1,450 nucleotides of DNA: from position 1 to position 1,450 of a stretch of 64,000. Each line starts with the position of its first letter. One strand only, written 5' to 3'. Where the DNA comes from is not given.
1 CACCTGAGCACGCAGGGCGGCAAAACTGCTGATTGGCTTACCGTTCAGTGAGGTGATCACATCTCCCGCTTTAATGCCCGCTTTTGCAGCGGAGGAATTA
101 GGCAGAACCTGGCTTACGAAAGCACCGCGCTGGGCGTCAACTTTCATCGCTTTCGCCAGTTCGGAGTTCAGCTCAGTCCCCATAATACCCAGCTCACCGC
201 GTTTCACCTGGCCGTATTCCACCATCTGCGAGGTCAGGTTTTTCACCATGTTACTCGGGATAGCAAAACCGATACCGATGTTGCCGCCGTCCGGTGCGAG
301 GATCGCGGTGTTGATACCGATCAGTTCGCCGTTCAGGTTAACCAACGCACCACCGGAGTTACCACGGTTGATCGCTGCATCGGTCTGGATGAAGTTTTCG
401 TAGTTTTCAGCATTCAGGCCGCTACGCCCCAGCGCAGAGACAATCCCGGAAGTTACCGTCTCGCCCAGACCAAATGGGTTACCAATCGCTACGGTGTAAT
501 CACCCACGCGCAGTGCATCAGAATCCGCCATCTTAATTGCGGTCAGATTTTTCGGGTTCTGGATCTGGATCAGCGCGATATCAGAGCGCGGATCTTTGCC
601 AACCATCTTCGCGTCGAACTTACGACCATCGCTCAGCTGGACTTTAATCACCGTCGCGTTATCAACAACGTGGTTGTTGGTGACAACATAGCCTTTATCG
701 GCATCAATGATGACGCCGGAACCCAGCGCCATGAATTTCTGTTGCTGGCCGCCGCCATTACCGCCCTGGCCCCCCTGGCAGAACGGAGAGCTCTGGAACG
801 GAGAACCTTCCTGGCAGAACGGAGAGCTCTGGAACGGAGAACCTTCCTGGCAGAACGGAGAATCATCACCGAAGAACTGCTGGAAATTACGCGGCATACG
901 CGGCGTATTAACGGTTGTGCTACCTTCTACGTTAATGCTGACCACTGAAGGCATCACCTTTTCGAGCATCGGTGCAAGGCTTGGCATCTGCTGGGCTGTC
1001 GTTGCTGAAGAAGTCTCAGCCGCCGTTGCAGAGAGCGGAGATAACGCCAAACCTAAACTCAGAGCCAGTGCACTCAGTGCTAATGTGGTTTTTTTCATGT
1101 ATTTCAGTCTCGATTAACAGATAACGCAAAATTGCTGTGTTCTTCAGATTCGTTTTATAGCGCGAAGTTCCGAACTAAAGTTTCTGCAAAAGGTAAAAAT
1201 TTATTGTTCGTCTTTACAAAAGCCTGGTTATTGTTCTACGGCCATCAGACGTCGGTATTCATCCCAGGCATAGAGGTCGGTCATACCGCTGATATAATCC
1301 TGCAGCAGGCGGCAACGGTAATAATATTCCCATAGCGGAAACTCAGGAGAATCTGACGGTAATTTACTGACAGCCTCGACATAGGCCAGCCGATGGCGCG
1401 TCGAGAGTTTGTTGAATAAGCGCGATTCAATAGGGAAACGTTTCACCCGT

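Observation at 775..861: Perfect 36-bp in-frame tandem duplication in degP adds a 12-residue repeat and a third cysteine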

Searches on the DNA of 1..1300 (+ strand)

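Call 5: search_dna_similar(query=window:1-1300:+, collection=ecoli_genomes, mode=near, max_rows=40)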
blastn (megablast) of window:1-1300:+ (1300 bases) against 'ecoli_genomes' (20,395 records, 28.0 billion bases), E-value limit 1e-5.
Records with a match: 5424; places in all: 5425; records where one place covers at least 80% of the query: 5424.
Genomes with a match: 5424 of 5426; with a place that covers at least 80% of the query: 5424. Places per genome that has any: lowest 1, median 1, highest 2. On chromosomes: 5422 places; on plasmids: 3.
Best place of each record, by identity: >=99% 658; 95-99% 4766.
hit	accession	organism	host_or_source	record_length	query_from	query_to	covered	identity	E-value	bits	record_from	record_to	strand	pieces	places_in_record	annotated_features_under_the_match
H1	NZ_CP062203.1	Escherichia coli strain K_EC180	swine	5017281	1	1300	100%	100.0%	0e+0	2431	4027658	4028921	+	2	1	degP: serine endoprotease DegP | dgt: dGTPase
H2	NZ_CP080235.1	Escherichia coli O139:H1 strain W13-16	Sus scrofa scrofa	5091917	1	1300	100%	100.0%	0e+0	2431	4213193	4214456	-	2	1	degP: serine endoprotease DegP | dgt: dGTPase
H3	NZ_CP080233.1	Escherichia coli O139:H1 strain P15-25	Sus scrofa domesticus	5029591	1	1300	100%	100.0%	0e+0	2431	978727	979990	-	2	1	degP: serine endoprotease DegP | dgt: dGTPase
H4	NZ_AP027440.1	Escherichia coli strain EC556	Sus scrofa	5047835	1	1300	100%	100.0%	0e+0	2431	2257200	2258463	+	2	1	degP: serine endoprotease DegP | dgt: dGTPase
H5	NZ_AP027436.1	Escherichia coli strain EC571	Sus scrofa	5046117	1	1300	100%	100.0%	0e+0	2431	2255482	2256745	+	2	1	degP: serine endoprotease DegP | dgt: dGTPase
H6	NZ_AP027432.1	Escherichia coli strain EC581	Sus scrofa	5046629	1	1300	100%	100.0%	0e+0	2431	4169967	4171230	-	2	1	degP: serine endoprotease DegP | dgt: dGTPase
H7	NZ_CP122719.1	Escherichia coli strain ETEC1748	Sus scrofa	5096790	1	1300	100%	100.0%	0e+0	2431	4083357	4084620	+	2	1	degP: serine endoprotease DegP | dgt: dGTPase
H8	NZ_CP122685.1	Escherichia coli strain ETEC4067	Sus scrofa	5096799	1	1300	100%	100.0%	0e+0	2431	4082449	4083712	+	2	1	degP: serine endoprotease DegP | dgt: dGTPase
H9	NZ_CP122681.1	Escherichia coli strain ETEC4068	Sus scrofa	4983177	1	1300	100%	100.0%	0e+0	2431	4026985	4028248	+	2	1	degP: serine endoprotease DegP | dgt: dGTPase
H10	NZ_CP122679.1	Escherichia coli strain ETEC4069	Sus scrofa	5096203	1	1300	100%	100.0%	0e+0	2431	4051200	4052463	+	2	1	degP: serine endoprotease DegP | dgt: dGTPase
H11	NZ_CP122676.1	Escherichia coli strain ETEC4070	Sus scrofa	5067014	1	1300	100%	100.0%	0e+0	2431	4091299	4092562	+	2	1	degP: serine endoprotease DegP | dgt: dGTPase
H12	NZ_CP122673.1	Escherichia coli strain ETEC4071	Sus scrofa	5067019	1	1300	100%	100.0%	0e+0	2431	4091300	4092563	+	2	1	degP: serine endoprotease DegP | dgt: dGTPase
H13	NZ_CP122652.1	Escherichia coli strain ETEC4075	Sus scrofa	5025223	1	1300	100%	100.0%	0e+0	2431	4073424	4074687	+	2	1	degP: serine endoprotease DegP | dgt: dGTPase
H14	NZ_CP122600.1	Escherichia coli strain ETEC6333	Sus scrofa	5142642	1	1300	100%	100.0%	0e+0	2431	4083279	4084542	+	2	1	degP: serine endoprotease DegP | dgt: dGTPase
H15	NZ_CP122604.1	Escherichia coli strain ETEC6334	Sus scrofa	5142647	1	1300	100%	100.0%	0e+0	2431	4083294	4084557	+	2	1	degP: serine endoprotease DegP | dgt: dGTPase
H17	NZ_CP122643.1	Escherichia coli strain ETEC4079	Sus scrofa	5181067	1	1300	100%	100.0%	0e+0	2401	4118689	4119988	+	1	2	degP: serine endoprotease DegP | dgt: dGTPase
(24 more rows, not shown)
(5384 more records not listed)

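Call 6: get_annotated_region(hit=H17, flank=3000)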
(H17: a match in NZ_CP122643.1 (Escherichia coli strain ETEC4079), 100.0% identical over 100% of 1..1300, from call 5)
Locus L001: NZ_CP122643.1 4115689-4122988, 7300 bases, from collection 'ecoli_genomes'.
description: Escherichia coli strain ETEC4079 chromosome, complete genome
organism: Escherichia coli strain ETEC4079 (NCBI taxid 562)
replicon: chromosome; assembly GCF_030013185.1
host: Sus scrofa; source: feces; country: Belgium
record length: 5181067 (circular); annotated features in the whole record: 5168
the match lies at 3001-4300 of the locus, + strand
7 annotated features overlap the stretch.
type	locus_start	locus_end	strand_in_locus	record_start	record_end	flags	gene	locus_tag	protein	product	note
CDS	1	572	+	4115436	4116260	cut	dapD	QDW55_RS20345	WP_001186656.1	2,3,4,5-tetrahydropyridine-2,6-dicarboxylate N-succinyltransferase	-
CDS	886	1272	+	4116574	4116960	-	yaeH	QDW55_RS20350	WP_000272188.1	DUF3461 family protein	-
CDS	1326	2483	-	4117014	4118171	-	cdaR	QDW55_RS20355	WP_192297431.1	DNA-binding transcriptional regulator CdaR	-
CDS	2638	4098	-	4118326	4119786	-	degP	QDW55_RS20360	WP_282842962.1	serine endoprotease DegP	-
CDS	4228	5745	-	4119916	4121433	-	dgt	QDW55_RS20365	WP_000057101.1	dGTPase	-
CDS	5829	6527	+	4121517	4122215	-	mtnN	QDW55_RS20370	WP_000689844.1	5'-methylthioadenosine/S-adenosylhomocysteine nucleosidase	-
CDS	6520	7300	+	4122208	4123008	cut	btuF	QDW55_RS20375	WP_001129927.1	vitamin B12 ABC transporter substrate-binding protein BtuF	-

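Call 7: search_dna_similar(query=window:800-861:+, collection=ecoli_genomes, mode=near, max_rows=60)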
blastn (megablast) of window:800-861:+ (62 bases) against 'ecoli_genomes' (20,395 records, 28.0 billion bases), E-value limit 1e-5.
Records with a match: 5398; places in all: 5399; records where one place covers at least 80% of the query: 5396.
Genomes with a match: 5398 of 5426; with a place that covers at least 80% of the query: 5396. Places per genome that has any: lowest 1, median 1, highest 2. On chromosomes: 5396 places; on plasmids: 3.
Best place of each record, by identity: >=99% 3273; 95-99% 2125.
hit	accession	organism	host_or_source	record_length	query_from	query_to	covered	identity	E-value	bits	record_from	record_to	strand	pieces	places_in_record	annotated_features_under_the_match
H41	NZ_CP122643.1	Escherichia coli strain ETEC4079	Sus scrofa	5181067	1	62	100%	100.0%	1e-23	115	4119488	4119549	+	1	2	degP: serine endoprotease DegP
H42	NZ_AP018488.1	Escherichia coli O157:H7 strain PV15-279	Homo sapiens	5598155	11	62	84%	100.0%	5e-18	97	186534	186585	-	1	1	degP: serine endoprotease DegP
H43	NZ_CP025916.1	Escherichia coli strain 120899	Homo sapiens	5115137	11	62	84%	100.0%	5e-18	97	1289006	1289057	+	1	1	degP: serine endoprotease DegP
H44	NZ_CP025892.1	Escherichia coli strain 503025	Homo sapiens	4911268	11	62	84%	100.0%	5e-18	97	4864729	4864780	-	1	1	degP: serine endoprotease DegP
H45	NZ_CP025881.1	Escherichia coli strain 503440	Homo sapiens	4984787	11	62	84%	100.0%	5e-18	97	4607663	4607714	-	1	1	degP: serine endoprotease DegP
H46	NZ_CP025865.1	Escherichia coli strain 504211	Homo sapiens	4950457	11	62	84%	100.0%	5e-18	97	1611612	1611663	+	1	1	degP: serine endoprotease DegP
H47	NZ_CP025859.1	Escherichia coli strain 504239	Homo sapiens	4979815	11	62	84%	100.0%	5e-18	97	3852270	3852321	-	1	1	degP: serine endoprotease DegP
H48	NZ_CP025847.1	Escherichia coli strain 602354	Homo sapiens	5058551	11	62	84%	100.0%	5e-18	97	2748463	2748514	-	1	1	degP: serine endoprotease DegP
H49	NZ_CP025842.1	Escherichia coli strain 720632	Homo sapiens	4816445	11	62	84%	100.0%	5e-18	97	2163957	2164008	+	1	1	degP: serine endoprotease DegP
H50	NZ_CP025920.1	Escherichia coli strain 103605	Homo sapiens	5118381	11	62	84%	100.0%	5e-18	97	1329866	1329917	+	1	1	degP: serine endoprotease DegP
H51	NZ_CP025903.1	Escherichia coli strain 300709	Homo sapiens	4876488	11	62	84%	100.0%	5e-18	97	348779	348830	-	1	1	degP: serine endoprotease DegP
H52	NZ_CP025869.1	Escherichia coli strain 503829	Homo sapiens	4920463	11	62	84%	100.0%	5e-18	97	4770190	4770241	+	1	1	degP: serine endoprotease DegP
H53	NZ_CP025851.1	Escherichia coli strain 510016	Homo sapiens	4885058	11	62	84%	100.0%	5e-18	97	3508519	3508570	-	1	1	degP: serine endoprotease DegP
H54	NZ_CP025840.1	Escherichia coli strain 214-4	Homo sapiens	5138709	11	62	84%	100.0%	5e-18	97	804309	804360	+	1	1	degP: serine endoprotease DegP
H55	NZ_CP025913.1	Escherichia coli strain 203740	Homo sapiens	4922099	11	62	84%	100.0%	5e-18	97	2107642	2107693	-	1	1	degP: serine endoprotease DegP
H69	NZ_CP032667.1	Escherichia coli str. K-12 substr. MG1655 strain K-12 ...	Laboratory strain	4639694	11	62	84%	100.0%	5e-18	97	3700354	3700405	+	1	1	degP: serine endoprotease DegP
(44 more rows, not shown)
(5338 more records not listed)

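Call 9: get_annotated_region(hit=H69, flank=1500)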
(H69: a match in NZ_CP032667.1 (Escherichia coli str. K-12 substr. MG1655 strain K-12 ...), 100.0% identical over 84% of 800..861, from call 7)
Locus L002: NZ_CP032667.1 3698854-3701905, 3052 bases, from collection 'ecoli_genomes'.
description: Escherichia coli str. K-12 substr. MG1655 strain K-12 chromosome, complete genome
organism: Escherichia coli str. K-12 substr. MG1655 strain K-12 substr. MG1655 (NCBI taxid 511145)
replicon: chromosome; assembly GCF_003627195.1
host: -; source: Laboratory strain; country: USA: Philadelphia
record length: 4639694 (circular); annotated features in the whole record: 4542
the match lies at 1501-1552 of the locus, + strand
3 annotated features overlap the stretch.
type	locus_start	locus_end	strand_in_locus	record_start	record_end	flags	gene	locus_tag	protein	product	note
CDS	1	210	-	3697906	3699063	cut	cdaR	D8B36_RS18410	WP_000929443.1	DNA-binding transcriptional regulator CdaR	-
CDS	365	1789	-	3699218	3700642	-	degP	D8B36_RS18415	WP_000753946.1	serine endoprotease DegP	-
CDS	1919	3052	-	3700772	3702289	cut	dgt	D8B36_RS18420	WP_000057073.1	dGTPase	-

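Call 59: search_dna_similar(query=window:1-700:+, collection=ecoli_genomes, mode=near, max_rows=20)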
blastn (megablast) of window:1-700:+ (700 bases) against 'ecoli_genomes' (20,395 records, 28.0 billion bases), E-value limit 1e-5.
Records with a match: 5424; places in all: 5424; records where one place covers at least 80% of the query: 5424.
Genomes with a match: 5424 of 5426; with a place that covers at least 80% of the query: 5424. Places per genome that has any: lowest 1, median 1, highest 1. On chromosomes: 5421 places; on plasmids: 3.
Best place of each record, by identity: >=99% 293; 95-99% 5131.
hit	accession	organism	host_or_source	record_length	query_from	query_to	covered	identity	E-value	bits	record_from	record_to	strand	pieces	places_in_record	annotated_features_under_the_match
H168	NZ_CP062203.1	Escherichia coli strain K_EC180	swine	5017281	1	700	100%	100.0%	0e+0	1293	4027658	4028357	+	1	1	degP: serine endoprotease DegP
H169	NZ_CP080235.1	Escherichia coli O139:H1 strain W13-16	Sus scrofa scrofa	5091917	1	700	100%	100.0%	0e+0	1293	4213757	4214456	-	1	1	degP: serine endoprotease DegP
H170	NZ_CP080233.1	Escherichia coli O139:H1 strain P15-25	Sus scrofa domesticus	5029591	1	700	100%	100.0%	0e+0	1293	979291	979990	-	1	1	degP: serine endoprotease DegP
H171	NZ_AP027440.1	Escherichia coli strain EC556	Sus scrofa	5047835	1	700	100%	100.0%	0e+0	1293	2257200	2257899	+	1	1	degP: serine endoprotease DegP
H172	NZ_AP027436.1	Escherichia coli strain EC571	Sus scrofa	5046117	1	700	100%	100.0%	0e+0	1293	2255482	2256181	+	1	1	degP: serine endoprotease DegP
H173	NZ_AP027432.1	Escherichia coli strain EC581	Sus scrofa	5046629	1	700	100%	100.0%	0e+0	1293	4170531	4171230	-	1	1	degP: serine endoprotease DegP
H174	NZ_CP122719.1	Escherichia coli strain ETEC1748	Sus scrofa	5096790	1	700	100%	100.0%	0e+0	1293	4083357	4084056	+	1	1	degP: serine endoprotease DegP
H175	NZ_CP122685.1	Escherichia coli strain ETEC4067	Sus scrofa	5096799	1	700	100%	100.0%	0e+0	1293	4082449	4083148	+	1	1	degP: serine endoprotease DegP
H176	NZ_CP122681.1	Escherichia coli strain ETEC4068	Sus scrofa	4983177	1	700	100%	100.0%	0e+0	1293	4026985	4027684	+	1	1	degP: serine endoprotease DegP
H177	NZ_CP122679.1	Escherichia coli strain ETEC4069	Sus scrofa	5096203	1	700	100%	100.0%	0e+0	1293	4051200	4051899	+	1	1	degP: serine endoprotease DegP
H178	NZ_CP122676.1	Escherichia coli strain ETEC4070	Sus scrofa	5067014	1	700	100%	100.0%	0e+0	1293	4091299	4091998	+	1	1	degP: serine endoprotease DegP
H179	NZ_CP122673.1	Escherichia coli strain ETEC4071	Sus scrofa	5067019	1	700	100%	100.0%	0e+0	1293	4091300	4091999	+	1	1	degP: serine endoprotease DegP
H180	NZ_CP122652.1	Escherichia coli strain ETEC4075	Sus scrofa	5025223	1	700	100%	100.0%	0e+0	1293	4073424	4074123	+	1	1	degP: serine endoprotease DegP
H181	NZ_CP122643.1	Escherichia coli strain ETEC4079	Sus scrofa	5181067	1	700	100%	100.0%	0e+0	1293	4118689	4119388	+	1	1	degP: serine endoprotease DegP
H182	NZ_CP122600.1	Escherichia coli strain ETEC6333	Sus scrofa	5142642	1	700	100%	100.0%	0e+0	1293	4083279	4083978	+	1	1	degP: serine endoprotease DegP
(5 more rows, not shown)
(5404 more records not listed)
